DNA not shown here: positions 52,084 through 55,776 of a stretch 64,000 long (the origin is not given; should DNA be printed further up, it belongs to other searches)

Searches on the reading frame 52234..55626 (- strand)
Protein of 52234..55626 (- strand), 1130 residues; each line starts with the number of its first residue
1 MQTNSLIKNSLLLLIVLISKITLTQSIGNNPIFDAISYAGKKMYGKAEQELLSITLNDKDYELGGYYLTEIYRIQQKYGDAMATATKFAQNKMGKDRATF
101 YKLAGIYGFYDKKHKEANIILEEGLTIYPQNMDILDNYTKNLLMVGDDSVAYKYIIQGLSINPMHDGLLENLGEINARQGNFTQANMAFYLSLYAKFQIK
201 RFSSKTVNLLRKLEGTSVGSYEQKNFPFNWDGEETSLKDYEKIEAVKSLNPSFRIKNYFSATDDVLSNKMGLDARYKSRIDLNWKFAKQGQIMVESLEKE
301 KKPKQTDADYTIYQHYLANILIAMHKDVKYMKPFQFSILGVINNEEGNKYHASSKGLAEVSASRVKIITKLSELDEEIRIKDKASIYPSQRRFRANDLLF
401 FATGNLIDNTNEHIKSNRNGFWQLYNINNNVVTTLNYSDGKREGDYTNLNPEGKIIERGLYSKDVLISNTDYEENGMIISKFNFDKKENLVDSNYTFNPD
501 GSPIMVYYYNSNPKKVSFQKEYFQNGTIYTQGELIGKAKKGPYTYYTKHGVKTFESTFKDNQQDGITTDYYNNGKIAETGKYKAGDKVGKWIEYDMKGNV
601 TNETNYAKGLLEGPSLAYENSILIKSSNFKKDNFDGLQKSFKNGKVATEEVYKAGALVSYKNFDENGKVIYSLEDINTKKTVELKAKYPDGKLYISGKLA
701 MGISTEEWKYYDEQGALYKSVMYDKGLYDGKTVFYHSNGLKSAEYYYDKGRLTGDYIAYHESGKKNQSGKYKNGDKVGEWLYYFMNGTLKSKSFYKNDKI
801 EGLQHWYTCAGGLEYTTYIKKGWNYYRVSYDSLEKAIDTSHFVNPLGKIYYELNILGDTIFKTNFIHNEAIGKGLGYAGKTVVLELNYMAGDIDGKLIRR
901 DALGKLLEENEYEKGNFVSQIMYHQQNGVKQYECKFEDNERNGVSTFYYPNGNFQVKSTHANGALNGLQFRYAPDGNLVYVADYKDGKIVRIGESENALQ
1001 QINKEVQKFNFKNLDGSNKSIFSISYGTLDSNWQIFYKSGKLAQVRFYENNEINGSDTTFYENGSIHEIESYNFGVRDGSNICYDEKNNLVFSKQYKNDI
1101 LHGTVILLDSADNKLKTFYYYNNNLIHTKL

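Call 11: search_protein_families(library=pfam, proteins=[window:52234-55626:-], max_evalue=0.001)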
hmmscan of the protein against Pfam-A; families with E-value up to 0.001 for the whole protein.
window:52234-55626:- (1130 aa): 1 family
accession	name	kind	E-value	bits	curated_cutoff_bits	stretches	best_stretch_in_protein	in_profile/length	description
PF07661.19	MORN_2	-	2.4e-12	46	29.6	0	776-797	1-22/22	MORN repeat variant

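Call 109: search_protein_families(library=ncbifam, proteins=[window:52234-55626:-], max_evalue=0.00001)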
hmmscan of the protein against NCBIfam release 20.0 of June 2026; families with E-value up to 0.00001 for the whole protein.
window:52234-55626:- (1130 aa): 1 family
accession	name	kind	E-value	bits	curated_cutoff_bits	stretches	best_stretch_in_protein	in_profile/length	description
NF033566.1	adhes_LIC20035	equivalog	7.8e-14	51.3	250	0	524-658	149-289/434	LIC20035 family adhesin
